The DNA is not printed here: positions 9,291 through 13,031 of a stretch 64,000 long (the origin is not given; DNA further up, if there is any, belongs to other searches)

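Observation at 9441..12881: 1146-aa orphan protein with a signal peptide and one mid-chain TM, translationally coupled to a zinc-ribbon gene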

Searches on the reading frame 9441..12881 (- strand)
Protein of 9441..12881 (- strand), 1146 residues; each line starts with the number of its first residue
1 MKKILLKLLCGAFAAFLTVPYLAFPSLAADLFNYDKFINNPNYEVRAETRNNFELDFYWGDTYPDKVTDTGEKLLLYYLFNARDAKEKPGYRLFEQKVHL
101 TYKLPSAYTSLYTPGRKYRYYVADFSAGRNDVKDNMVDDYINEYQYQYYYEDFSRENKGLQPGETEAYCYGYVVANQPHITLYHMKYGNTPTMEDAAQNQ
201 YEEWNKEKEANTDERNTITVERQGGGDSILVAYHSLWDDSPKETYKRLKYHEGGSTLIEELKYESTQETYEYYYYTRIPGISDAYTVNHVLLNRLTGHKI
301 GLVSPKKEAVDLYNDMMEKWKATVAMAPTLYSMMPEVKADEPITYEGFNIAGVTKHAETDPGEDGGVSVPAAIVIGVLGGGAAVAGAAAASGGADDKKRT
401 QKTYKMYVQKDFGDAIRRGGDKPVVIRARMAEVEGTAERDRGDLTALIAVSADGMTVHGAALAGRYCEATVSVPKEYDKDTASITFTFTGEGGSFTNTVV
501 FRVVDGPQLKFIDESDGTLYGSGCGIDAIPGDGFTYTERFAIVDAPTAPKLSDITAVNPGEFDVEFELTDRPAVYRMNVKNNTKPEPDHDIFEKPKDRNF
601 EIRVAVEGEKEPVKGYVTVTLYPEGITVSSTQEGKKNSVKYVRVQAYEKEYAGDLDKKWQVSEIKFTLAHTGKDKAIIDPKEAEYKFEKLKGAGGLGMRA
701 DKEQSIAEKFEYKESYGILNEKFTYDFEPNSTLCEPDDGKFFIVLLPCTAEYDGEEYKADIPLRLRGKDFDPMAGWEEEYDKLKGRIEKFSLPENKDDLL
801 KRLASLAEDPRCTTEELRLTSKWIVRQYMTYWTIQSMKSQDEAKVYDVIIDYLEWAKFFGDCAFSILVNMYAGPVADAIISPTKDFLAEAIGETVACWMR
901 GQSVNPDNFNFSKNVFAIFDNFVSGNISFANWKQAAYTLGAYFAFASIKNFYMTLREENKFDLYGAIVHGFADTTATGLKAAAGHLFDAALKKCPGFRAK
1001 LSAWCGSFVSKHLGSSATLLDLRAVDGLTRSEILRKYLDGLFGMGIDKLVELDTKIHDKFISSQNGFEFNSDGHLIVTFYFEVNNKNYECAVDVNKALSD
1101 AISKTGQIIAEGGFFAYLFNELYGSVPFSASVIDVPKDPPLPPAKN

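Call 7: search_protein_families(library=pfam, proteins=[window:9441-12881:-], max_evalue=0.1)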
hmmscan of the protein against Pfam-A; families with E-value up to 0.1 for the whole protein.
window:9441-12881:- (1146 aa): 1 family
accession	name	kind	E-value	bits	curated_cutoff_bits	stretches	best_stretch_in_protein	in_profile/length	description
PF11551.14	Omp28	-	0.046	14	34.9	0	597-641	57-101/171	Outer membrane protein Omp28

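Call 9: search_protein_families(library=ncbifam, proteins=[window:9441-12881:-], max_evalue=0.1)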
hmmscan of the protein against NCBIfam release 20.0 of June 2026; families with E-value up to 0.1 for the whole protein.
window:9441-12881:- (1146 aa): 0 families

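Call 10: search_solved_structures(query=window:9441-12881:-, max_evalue=1)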
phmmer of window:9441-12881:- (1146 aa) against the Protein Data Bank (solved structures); distinct sequences matched with E-value up to 1: 2.
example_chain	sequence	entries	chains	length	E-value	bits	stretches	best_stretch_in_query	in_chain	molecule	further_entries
4qaz_A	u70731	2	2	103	0.53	11.2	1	147-223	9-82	Nucleoprotein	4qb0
6u54_B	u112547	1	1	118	0.64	11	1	146-223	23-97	Nucleoprotein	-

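Call 11: find_homologous_proteins(query=window:9441-12881:-)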
Query window:9441-12881:- (1146 aa): 98 proteins with E <= 0.001 among 8000 candidates.
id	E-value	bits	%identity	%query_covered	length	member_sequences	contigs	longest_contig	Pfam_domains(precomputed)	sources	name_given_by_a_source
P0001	0.0e+0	2661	100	100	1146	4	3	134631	-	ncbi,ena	-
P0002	0.0e+0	1921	74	97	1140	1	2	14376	-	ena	-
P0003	0.0e+0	1752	68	100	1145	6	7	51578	-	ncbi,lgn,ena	-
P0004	0.0e+0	1736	66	100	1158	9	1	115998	-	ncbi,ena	-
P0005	0.0e+0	1726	68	99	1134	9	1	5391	-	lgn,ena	-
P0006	0.0e+0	1645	89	69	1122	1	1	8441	-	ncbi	-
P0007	0.0e+0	1495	59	99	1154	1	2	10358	-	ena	-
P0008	0.0e+0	1435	57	100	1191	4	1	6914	-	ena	-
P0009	0.0e+0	1376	74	69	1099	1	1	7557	-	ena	-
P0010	0.0e+0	1205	75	61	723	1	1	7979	-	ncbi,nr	ncbi:MAG: hypothetical protein J5874_05520, partial [Oscillospiraceae bacterium]|nr:hypothetical pro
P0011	0.0e+0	1189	66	70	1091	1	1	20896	-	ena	-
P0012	0.0e+0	1169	66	68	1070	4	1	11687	-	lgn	-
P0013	0.0e+0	1159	67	65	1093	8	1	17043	-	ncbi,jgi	jgi:hypothetical protein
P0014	0.0e+0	1144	62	69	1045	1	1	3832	-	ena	-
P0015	0.0e+0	1142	65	65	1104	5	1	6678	-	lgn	-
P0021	0.0e+0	1043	59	70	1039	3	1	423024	-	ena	-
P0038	2.6e-275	935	55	69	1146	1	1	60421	-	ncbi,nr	ncbi:MAG: hypothetical protein K6G56_05295 [Clostridiales bacterium]|nr:hypothetical protein [Clostr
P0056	6.0e-248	844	51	70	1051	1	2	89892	-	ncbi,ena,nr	ncbi:MAG: hypothetical protein J5666_06620 [Bacilli bacterium]|nr:hypothetical protein [Bacilli bact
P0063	3.3e-241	822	49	69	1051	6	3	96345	-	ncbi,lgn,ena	-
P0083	3.9e-115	404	36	69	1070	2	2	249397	-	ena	-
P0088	1.2e-69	254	28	69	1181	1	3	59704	-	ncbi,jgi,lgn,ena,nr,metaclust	ncbi:MAG: hypothetical protein A2Y17_01020 [Clostridiales bacterium GWF2_38_85]|nr:MAG: hypothetical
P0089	4.9e-62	228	28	60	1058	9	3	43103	-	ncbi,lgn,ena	-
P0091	8.9e-53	198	64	14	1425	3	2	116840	-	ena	-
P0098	7.6e-15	72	39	10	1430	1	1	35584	-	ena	-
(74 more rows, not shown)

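Call 12: find_encoding_contigs(protein=P0001, flank=10000, max_places=3)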
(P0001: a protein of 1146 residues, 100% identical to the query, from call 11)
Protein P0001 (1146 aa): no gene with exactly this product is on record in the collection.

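Call 14: find_encoding_contigs(protein=P0004, flank=10000, max_places=2)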
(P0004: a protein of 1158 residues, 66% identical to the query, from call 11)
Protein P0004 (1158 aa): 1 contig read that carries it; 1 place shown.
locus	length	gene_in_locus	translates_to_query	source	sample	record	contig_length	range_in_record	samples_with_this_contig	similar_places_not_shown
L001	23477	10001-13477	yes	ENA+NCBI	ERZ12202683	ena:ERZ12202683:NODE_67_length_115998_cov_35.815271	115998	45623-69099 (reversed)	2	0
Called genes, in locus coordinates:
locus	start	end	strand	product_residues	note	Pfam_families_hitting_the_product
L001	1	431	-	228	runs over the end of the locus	PF00814:TsaD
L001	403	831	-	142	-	PF02367:TsaE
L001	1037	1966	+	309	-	PF23459:S1_RRP5 (faint), PF00575:S1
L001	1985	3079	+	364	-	PF11258:DUF3048, PF17479:DUF3048_C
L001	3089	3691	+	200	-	PF16011:CBM9_2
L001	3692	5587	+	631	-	PF02065:Melibiase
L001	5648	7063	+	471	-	-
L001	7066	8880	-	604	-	-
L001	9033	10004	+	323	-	PF12773:DZR (weak), PF13240:Zn_Ribbon_1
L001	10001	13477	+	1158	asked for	-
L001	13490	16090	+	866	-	PF13240:Zn_Ribbon_1, PF13248:Zn_ribbon_3 (weak)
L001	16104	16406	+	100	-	-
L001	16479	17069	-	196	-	PF02502:LacAB_rpiB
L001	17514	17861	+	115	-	PF05635:23S_rRNA_IVP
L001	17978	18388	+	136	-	-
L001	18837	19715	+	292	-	PF12541:DUF3737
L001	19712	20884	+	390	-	PF00155:Aminotran_1_2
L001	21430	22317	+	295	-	PF03755:YicC-like_N, PF08340:YicC-like_C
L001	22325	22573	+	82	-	PF04025:RemA-like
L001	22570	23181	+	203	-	PF00625:Guanylate_kin, PF13238:AAA_18 (weak)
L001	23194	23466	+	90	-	-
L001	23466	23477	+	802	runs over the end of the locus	PF17764:PriA_3primeBD, PF00270:DEAD, PF04851:ResIII, PF18319:Zn_ribbon_PriA, PF00271:Helicase_C (weak), PF18074:PriA_C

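Call 15: find_encoding_contigs(protein=P0021, flank=10000, max_places=2)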
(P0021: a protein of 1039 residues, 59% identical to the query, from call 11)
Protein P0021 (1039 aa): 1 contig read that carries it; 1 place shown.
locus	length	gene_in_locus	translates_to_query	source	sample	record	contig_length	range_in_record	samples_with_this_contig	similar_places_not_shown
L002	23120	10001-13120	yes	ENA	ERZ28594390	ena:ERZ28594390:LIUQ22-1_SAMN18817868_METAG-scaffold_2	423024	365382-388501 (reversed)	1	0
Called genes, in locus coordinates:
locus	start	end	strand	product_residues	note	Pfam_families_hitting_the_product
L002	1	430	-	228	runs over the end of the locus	PF00814:TsaD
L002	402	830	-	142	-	PF02367:TsaE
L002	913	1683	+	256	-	PF00575:S1 (faint)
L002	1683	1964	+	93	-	-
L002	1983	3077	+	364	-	PF11258:DUF3048, PF17479:DUF3048_C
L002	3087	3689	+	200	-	PF16011:CBM9_2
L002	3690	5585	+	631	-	PF02065:Melibiase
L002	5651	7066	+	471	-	-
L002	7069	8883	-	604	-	PF13560:HTH_31 (faint)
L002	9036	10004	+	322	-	PF12773:DZR (weak), PF13240:Zn_Ribbon_1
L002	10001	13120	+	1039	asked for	-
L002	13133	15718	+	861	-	PF13240:Zn_Ribbon_1, PF13248:Zn_ribbon_3 (weak)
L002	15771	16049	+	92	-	-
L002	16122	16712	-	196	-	PF02502:LacAB_rpiB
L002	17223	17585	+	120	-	PF05635:23S_rRNA_IVP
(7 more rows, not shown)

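Call 16: find_encoding_contigs(protein=P0088, flank=8000, max_places=2)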
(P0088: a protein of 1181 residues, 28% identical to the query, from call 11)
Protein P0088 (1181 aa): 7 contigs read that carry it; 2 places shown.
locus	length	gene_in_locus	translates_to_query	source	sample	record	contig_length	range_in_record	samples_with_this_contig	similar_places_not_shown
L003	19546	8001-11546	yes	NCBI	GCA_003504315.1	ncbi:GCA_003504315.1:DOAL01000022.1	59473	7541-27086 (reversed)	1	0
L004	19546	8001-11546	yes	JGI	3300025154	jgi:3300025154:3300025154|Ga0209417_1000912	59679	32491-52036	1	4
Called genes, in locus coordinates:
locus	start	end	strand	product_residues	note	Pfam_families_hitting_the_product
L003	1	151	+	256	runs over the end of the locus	PF00756:Esterase, PF00326:Peptidase_S9 (weak)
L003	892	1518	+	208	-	PF02906:Fe_hyd_lg_C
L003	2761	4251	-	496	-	PF06961:DUF1294, PF00990:GGDEF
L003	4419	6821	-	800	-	PF19543:GH123_N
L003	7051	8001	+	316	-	PF13240:Zn_Ribbon_1, PF13248:Zn_ribbon_3 (faint)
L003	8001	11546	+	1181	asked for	-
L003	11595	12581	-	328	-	PF14488:DUF4434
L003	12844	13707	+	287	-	PF01297:ZnuA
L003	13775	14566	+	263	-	PF02463:SMC_N, PF00005:ABC_tran, PF13304:AAA_21 (weak)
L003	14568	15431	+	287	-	PF00950:ABC-3, PF01032:FecCD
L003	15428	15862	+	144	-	PF01475:FUR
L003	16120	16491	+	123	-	PF02579:Nitro_FeMo-Co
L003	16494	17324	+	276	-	PF01656:CbiA, PF10609:ParA (faint), PF13614:AAA_31 (faint), PF12838:Fer4_7 (faint), PF00037:Fer4 (weak), PF12837:Fer4_6 (weak), PF13237:Fer4_10 (weak), PF13187:Fer4_9 (weak)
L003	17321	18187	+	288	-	PF01656:CbiA, PF03193:RsgA_GTPase (faint), PF10609:ParA (faint), PF13614:AAA_31 (faint), PF12838:Fer4_7 (faint), PF13484:Fer4_16 (faint), PF00037:Fer4 (faint), PF12797:Fer4_2 (faint)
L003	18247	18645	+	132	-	PF02579:Nitro_FeMo-Co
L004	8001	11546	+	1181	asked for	-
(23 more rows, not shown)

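Call 17: find_encoding_contigs(protein=P0091, flank=8000, max_places=2)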
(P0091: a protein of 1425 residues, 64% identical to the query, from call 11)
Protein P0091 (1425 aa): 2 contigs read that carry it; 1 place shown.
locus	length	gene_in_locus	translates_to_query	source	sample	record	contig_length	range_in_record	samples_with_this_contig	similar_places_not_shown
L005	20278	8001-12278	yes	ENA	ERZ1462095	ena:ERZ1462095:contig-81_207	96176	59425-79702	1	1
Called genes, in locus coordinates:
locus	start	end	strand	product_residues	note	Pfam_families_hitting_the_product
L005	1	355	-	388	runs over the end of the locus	PF00155:Aminotran_1_2, PF01212:Beta_elim_lyase (faint), PF00266:Aminotran_5, PF01041:DegT_DnrJ_EryC1, PF01053:Cys_Met_Meta_PP (weak)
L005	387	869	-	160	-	PF01037:AsnC_trans_reg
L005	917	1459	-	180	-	PF02769:AIRS_C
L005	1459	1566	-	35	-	-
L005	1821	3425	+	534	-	PF00474:SSF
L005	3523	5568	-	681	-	-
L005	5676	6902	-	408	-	PF00999:Na_H_Exchanger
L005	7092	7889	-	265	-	PF01757:Acyl_transf_3 (faint), PF07786:HGSNAT_cat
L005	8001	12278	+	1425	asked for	-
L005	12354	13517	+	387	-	PF13240:Zn_Ribbon_1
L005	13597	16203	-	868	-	PF00521:DNA_topoisoIV, PF03989:DNA_gyraseA_C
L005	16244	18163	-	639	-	PF02518:HATPase_c, PF00204:DNA_gyraseB, PF01751:Toprim, PF00986:DNA_gyraseB_C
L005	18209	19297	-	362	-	PF02463:SMC_N, PF13175:AAA_15, PF13476:AAA_23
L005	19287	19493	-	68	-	PF13275:S4_2, PF01479:S4 (weak)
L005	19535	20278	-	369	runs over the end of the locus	PF00712:DNA_pol3_beta, PF02767:DNA_pol3_beta_2, PF02768:DNA_pol3_beta_3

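Call 31: search_protein_families(library=padloc, proteins=[window:9441-12881:-], max_evalue=0.1)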
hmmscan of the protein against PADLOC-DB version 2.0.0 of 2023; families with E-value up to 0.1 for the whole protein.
window:9441-12881:- (1146 aa): 0 families

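Call 32: search_protein_families(library=phrogs, proteins=[window:9441-12881:-], max_evalue=0.1)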
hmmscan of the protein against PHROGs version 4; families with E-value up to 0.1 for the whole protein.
window:9441-12881:- (1146 aa): 0 families
